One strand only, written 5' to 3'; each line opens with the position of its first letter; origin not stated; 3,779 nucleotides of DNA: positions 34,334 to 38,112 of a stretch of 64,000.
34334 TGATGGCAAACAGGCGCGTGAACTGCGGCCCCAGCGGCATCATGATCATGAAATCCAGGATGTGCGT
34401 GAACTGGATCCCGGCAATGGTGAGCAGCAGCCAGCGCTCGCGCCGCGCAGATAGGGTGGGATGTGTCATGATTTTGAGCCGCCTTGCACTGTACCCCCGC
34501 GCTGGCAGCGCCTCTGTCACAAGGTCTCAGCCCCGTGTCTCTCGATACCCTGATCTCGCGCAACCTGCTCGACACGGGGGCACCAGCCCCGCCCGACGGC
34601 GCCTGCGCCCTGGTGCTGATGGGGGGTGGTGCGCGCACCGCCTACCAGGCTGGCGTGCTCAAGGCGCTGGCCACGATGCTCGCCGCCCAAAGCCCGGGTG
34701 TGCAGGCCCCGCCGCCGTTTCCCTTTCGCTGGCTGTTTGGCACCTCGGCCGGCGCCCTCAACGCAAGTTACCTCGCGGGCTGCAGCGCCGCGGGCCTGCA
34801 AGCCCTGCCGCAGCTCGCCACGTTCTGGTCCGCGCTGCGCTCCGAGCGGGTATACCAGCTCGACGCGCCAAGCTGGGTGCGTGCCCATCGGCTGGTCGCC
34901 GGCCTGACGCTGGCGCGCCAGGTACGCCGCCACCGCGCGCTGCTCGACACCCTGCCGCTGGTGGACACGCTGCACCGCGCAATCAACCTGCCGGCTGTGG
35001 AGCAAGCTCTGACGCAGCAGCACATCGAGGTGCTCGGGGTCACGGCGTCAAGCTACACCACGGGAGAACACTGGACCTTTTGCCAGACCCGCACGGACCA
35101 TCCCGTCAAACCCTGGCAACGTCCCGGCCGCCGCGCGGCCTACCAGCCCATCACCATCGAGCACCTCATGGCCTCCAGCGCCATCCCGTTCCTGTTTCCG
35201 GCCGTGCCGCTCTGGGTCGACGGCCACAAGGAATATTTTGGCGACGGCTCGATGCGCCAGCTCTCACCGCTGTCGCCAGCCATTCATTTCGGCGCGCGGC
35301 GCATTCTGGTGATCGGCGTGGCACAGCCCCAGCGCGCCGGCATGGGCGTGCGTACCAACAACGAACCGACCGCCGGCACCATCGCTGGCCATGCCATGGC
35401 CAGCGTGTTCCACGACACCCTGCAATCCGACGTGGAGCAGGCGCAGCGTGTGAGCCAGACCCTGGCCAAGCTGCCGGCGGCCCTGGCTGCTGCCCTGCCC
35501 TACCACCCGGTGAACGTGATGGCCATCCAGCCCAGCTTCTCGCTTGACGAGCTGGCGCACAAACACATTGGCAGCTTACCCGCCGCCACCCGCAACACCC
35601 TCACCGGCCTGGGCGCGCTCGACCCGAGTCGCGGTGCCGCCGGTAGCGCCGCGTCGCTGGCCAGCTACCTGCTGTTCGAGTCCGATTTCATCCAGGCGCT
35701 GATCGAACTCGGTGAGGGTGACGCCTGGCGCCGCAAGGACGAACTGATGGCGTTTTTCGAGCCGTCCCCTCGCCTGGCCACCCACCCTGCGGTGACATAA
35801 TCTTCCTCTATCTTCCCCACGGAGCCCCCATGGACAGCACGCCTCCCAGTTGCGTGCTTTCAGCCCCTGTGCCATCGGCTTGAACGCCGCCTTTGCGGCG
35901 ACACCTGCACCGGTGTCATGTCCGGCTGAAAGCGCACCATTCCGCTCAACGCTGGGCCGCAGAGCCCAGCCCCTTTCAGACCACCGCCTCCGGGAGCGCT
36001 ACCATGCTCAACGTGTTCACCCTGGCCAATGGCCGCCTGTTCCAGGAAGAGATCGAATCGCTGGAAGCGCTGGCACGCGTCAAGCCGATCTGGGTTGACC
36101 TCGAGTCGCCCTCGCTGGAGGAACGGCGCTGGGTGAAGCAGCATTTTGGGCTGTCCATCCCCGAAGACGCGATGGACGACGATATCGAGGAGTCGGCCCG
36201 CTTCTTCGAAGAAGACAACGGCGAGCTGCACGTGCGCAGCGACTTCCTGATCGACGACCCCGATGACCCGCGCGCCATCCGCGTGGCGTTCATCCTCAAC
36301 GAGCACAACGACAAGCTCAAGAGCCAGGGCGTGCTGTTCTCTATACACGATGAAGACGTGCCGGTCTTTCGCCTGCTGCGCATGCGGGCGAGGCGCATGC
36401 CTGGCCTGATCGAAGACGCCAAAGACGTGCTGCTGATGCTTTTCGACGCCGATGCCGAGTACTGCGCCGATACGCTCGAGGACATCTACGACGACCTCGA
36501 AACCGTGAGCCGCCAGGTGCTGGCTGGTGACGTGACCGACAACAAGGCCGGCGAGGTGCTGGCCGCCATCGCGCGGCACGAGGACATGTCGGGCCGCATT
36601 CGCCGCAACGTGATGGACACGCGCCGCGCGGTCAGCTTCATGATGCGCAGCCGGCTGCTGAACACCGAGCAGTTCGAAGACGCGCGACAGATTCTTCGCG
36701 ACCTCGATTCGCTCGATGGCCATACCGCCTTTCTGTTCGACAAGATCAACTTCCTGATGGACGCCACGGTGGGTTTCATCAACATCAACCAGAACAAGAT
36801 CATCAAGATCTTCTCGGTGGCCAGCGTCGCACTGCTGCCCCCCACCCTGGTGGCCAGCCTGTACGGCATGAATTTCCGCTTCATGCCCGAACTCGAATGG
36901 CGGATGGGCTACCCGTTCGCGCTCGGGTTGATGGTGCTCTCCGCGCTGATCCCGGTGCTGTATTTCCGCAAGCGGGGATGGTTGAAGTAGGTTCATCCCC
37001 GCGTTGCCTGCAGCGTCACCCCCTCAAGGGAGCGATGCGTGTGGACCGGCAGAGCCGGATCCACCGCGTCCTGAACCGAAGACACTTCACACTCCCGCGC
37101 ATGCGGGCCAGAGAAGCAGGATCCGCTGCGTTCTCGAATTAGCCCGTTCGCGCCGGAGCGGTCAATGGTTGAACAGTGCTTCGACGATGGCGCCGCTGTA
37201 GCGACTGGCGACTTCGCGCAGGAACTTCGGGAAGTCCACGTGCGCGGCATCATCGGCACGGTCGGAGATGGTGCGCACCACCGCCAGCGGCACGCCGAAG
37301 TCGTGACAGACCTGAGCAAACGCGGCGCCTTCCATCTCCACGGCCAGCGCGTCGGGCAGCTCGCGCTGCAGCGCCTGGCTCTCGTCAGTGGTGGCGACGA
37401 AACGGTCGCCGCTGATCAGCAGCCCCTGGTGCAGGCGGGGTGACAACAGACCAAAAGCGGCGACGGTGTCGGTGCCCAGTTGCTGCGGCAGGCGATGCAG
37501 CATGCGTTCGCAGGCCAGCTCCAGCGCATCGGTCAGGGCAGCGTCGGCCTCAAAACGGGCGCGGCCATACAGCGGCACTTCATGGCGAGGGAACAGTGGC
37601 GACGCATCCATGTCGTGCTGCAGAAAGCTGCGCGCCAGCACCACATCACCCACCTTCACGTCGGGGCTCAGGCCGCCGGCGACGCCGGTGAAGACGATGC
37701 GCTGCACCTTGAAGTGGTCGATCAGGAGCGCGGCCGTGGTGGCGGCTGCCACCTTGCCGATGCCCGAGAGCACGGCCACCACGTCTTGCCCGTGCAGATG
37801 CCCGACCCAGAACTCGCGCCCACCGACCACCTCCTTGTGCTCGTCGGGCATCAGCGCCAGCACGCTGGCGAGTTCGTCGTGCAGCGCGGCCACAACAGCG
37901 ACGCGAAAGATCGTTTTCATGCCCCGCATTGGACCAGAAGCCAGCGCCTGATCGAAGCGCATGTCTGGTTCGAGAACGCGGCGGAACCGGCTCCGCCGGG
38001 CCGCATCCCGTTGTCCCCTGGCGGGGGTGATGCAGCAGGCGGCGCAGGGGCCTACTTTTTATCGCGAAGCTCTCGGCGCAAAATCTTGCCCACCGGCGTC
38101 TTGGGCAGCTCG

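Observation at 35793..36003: corA leader with a 17-codon proline-rich uORF and mutually exclusive stems, a candidate Mg2+ attenuator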

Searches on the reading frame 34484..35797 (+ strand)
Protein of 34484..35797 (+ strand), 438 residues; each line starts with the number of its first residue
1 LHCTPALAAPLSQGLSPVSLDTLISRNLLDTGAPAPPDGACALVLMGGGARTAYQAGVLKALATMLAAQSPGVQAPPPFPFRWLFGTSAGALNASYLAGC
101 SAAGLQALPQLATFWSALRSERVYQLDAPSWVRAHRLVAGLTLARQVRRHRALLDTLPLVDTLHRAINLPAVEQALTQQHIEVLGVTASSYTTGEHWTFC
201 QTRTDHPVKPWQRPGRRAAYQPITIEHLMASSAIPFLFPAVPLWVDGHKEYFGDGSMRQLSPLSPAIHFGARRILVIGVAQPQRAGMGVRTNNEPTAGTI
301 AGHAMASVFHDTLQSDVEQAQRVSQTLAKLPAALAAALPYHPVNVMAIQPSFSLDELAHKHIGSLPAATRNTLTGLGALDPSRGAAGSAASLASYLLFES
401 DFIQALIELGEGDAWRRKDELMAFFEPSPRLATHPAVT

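Call 8: search_protein_families(library=pfam, proteins=[window:34484-35797:+])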
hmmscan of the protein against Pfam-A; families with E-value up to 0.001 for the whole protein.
window:34484-35797:+ (438 aa): 1 family
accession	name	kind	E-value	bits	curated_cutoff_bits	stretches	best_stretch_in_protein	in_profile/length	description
PF01734.28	Patatin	-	5.7e-18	66.2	27.7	1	43-266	1-190/191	Patatin-like phospholipase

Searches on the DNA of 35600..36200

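Call 3: search_rna_families(source=window, start=35600, end=36200, threshold=evalue, max_evalue=10)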
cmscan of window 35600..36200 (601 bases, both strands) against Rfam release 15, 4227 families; matches with E-value up to 10: 0.
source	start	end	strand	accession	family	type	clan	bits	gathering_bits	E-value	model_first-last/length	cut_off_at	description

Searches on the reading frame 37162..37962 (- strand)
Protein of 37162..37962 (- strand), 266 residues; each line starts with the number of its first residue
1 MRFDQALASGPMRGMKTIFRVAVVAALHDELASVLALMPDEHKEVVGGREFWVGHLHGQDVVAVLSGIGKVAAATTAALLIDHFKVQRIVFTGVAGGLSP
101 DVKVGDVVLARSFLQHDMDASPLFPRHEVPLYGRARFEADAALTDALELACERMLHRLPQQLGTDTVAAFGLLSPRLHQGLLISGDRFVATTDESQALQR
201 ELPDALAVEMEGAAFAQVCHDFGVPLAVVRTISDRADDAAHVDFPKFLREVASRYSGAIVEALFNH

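Call 8: search_protein_families(library=pfam, proteins=[window:37162-37962:-])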
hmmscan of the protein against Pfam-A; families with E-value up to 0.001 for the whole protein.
window:37162-37962:- (266 aa): 1 family
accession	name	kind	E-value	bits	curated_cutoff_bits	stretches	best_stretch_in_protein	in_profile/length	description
PF01048.26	PNP_UDP_1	-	1.5e-53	182.1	25.1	1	20-263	1-231/233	Phosphorylase superfamily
